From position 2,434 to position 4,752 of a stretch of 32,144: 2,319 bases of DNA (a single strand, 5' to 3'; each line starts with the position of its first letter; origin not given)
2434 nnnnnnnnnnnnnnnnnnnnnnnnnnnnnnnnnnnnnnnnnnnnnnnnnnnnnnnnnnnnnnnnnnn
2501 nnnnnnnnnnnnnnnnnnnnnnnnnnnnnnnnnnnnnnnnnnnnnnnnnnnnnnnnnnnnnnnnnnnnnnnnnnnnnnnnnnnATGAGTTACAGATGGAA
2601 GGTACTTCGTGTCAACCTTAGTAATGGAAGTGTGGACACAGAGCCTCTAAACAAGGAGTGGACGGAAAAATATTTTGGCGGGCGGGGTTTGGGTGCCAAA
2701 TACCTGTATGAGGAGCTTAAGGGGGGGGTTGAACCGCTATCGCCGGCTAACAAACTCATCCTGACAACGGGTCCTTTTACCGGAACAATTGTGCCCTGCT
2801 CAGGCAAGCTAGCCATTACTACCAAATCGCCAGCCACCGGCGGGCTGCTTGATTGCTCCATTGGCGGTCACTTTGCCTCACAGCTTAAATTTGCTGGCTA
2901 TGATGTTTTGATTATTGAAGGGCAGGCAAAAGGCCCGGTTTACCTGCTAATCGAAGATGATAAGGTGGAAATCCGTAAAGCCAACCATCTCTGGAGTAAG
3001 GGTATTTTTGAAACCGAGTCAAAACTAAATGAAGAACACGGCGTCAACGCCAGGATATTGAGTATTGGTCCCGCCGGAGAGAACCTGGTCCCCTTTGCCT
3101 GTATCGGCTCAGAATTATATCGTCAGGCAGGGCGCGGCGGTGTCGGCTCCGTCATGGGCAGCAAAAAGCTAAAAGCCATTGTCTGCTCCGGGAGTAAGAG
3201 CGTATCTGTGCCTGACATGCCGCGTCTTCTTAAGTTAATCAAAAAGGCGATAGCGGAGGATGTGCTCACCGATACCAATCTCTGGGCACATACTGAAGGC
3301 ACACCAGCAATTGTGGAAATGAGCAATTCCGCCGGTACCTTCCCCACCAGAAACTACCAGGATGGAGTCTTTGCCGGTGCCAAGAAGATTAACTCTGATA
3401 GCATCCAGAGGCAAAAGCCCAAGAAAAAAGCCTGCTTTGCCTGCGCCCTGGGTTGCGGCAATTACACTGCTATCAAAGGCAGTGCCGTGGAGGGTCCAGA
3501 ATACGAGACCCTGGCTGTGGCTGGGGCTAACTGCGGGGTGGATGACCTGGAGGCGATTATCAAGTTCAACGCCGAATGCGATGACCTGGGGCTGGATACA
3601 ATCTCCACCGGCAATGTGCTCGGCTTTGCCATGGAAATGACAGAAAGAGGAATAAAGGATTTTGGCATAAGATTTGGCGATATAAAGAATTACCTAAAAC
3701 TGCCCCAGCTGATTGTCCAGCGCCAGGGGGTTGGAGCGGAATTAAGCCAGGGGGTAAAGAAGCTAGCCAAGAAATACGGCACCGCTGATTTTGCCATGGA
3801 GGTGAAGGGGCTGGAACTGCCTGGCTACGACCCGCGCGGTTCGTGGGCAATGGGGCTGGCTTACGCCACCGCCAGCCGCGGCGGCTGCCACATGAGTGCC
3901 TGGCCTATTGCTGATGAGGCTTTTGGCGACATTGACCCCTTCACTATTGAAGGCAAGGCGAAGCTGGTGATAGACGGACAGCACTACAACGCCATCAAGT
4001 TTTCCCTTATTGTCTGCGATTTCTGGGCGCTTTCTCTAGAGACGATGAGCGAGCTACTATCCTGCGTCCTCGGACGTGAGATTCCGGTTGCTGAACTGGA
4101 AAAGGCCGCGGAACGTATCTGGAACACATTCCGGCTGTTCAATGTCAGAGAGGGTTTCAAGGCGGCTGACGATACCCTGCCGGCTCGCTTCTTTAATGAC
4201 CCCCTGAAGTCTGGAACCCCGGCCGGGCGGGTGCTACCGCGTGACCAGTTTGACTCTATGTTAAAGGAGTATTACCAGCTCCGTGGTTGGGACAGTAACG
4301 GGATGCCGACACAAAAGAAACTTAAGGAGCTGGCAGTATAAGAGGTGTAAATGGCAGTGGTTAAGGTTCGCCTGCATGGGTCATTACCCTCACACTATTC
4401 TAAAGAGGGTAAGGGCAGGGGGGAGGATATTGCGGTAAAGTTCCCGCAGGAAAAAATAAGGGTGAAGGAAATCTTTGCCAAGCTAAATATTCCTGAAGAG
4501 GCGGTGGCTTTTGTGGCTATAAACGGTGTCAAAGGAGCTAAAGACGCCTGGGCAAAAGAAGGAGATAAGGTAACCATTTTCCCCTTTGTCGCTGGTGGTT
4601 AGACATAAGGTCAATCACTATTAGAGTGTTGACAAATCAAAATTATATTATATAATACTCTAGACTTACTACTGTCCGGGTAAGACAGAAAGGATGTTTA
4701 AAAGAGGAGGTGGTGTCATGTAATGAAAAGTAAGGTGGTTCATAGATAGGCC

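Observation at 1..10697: Gene neighbourhood predicts a ferredoxin-linked (tungsten-type AOR) amine / omega-amino-acid oxidation module lacking any NAD-dependent aldehyde dehydrogenase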

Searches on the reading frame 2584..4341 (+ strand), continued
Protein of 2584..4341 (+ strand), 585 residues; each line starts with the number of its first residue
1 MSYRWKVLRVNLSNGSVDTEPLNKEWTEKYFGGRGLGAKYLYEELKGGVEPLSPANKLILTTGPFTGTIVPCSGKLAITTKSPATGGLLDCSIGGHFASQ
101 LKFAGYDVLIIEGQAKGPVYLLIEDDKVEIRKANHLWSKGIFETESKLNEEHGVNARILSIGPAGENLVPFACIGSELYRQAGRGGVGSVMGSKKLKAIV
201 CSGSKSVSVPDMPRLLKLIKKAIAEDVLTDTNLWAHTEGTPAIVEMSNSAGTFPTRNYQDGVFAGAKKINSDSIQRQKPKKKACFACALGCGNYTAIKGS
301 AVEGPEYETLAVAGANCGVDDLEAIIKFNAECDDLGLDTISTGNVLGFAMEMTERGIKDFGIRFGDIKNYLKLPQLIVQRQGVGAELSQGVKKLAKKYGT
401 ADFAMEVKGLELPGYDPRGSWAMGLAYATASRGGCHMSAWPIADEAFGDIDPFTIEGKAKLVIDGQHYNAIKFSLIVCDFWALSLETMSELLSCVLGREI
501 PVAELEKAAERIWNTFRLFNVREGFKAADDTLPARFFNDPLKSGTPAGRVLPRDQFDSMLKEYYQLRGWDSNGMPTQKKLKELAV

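Call 58: find_encoding_contigs(protein=P0002, flank=10000, max_places=2)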
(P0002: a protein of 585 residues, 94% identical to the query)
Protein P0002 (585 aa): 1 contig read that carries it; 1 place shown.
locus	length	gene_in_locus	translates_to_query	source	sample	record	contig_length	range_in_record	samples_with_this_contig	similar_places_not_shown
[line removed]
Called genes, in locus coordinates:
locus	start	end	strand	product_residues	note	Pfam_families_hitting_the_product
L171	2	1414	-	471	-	?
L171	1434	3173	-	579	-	PF02730:AFOR_N, PF01314:AFOR_C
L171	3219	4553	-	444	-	PF00202:Aminotran_3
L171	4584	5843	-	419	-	PF02812:ELFV_dehydrog_N, PF00208:ELFV_dehydrog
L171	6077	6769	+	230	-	PF00072:Response_reg, PF00486:Trans_reg_C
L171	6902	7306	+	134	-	PF12797:Fer4_2 (weak), PF13237:Fer4_10, PF14697:Fer4_21 (weak), PF12838:Fer4_7, PF13187:Fer4_9, PF25160:LdpA_Fe-S-bd, PF00037:Fer4, PF12837:Fer4_6, +5 more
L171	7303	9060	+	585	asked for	PF02730:AFOR_N, PF01314:AFOR_C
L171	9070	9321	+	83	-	PF14451:Ub-Mut7C (weak), PF02597:ThiS (weak)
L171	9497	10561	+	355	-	?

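Call 59: search_protein_families(library=ncbifam, proteins=[L171:3219-4553:-, L171:2-1414:-, L171:1434-3173:-], max_evalue=1e-30)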
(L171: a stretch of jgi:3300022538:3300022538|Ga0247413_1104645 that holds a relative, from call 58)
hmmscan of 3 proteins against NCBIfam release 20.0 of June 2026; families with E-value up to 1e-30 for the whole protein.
L171:3219-4553:- (444 aa): 65 families (the best 25 are shown)
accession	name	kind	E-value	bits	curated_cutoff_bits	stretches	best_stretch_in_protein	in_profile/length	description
NF005376.0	PRK06918.1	equivalog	3.8e-165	549.7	676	1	3-442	3-442/451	4-aminobutyrate--2-oxoglutarate transaminase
TIGR00700.1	GABAtrnsam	equivalog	5.9e-161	535.8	506.65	1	23-440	2-417/420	4-aminobutyrate--2-oxoglutarate transaminase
NF004714.0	PRK06058.1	subfamily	3.2e-159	530.4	639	1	6-442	12-445/447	4-aminobutyrate--2-oxoglutarate transaminase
NF004426.0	PRK05769.1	equivalog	1.9e-145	485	552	1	4-442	4-438/441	acetyl ornithine aminotransferase family protein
NF005692.0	PRK07495.1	equivalog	3.8e-143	477.2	724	1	19-442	5-420/425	4-aminobutyrate--2-oxoglutarate transaminase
NF005993.0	PRK08117.1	subfamily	3.5e-137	457.5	574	1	32-442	20-428/433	aspartate aminotransferase family protein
NF005985.0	PRK08088.1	equivalog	6.8e-135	450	713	1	19-442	6-422/426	4-aminobutyrate--2-oxoglutarate transaminase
NF005272.0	PRK06777.1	equivalog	2.2e-130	435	725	1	17-440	3-418/421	4-aminobutyrate--2-oxoglutarate transaminase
NF007308.0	PRK09792.1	equivalog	5.9e-128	427.3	747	1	21-441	7-419/421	4-aminobutyrate transaminase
NF006228.0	PRK08360.1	equivalog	2.3e-123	412.1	608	1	36-442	23-425/443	aspartate aminotransferase family protein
NF049976.1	AmadipTransam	equivalog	2e-111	372.8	650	1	26-442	4-413/416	2-aminoadipate transaminase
NF045634.1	LeuMetRace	equivalog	1.2e-108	363.6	800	1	38-441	25-424/432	leucine/methionine racemase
NF006368.0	PRK08593.1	equivalog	2.2e-102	343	570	1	37-442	27-430/448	aspartate aminotransferase family protein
TIGR00707.1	argD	subfamily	1.9e-95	319.9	410.05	1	37-440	10-379/381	acetylornithine/succinylornithine family transaminase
NF004171.0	PRK05639.1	equivalog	6.8e-88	295.5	639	1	6-442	4-442/457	alanine/serine racemase family protein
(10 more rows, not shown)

L171:2-1414:- (471 aa): 62 families (the best 25 are shown)
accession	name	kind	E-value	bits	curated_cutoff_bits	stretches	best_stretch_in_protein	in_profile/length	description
NF006181.0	PRK08314.1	subfamily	1.7e-123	412.9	705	2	170-471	195-498/563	long-chain-fatty-acid--CoA ligase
NF005220.0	PRK06710.1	equivalog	1.5e-115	386.4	1116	1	174-471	200-499/563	long-chain-fatty-acid--CoA ligase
NF004114.0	PRK05605.1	equivalog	1.8e-111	373.3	766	1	179-462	220-506/575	long-chain-fatty-acid--CoA ligase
NF004837.0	PRK06187.1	subfamily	3.3e-110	368.9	476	1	28-471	13-468/531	long-chain-fatty-acid--CoA ligase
NF005463.0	PRK07059.1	subfamily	3.5e-99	332.7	869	1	179-471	203-503/557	long-chain-fatty-acid--CoA ligase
NF004822.0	PRK06178.1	equivalog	8.5e-97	325.1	782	1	6-471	18-514/571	acyl-CoA synthetase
NF006523.0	PRK08974.1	equivalog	2.4e-95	319.8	884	1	179-467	205-496/561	long-chain-fatty-acid--CoA ligase FadD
NF006442.0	PRK08751.1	equivalog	1e-94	317.9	1023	1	172-469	201-503/560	long-chain fatty acid--CoA ligase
NF004229.0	PRK05677.1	subfamily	1.9e-93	313.9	879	1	175-467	201-497/563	long-chain-fatty-acid--CoA ligase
NF006182.0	PRK08316.1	subfamily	2.5e-87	293.5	663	1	27-466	15-458/523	fatty acyl-CoA synthetase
NF005702.0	PRK07514.1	subfamily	9.7e-85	284.8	558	1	25-466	5-441/506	malonyl-CoA synthase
NF009139.0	PRK12492.1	equivalog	2.3e-83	280.5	1018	1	157-467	184-505/562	long-chain-fatty-acid--CoA ligase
NF005307.0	PRK06839.1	equivalog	7.5e-82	275.5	748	1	32-470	11-438/496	o-succinylbenzoate--CoA ligase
NF005801.1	PRK07656.1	equivalog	4.4e-77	259.8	657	1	28-471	6-449/500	FadD3 family acyl-CoA ligase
TIGR03205.1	pimA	equivalog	1.5e-76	258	705.6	1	10-471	8-489/541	dicarboxylate--CoA ligase PimA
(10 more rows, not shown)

L171:1434-3173:- (579 aa): 1 family
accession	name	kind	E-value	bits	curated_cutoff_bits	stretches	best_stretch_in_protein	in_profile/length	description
NF007354.0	PRK09849.1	equivalog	2.4e-52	178.5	868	1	2-215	6-217/703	aldehyde ferredoxin oxidoreductase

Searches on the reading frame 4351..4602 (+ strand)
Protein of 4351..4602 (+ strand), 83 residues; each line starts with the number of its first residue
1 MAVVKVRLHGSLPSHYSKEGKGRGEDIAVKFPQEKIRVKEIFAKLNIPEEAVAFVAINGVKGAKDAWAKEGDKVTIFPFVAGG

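Call 6: search_protein_families(library=pfam, proteins=[window:4351-4602:+])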
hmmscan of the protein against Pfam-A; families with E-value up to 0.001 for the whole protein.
window:4351-4602:+ (83 aa): 2 families
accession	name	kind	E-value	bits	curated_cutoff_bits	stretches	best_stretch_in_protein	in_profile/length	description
PF02597.26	ThiS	-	3.7e-06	27.8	22.5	1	32-83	18-76/76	ThiS family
PF14451.12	Ub-Mut7C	-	0.0004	20.6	23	1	1-79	1-76/81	Mut7-C ubiquitin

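Call 8: search_protein_families(library=ncbifam, proteins=[window:4351-4602:+], max_evalue=0.00001)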
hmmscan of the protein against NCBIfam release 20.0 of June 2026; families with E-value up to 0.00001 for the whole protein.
window:4351-4602:+ (83 aa): 0 families
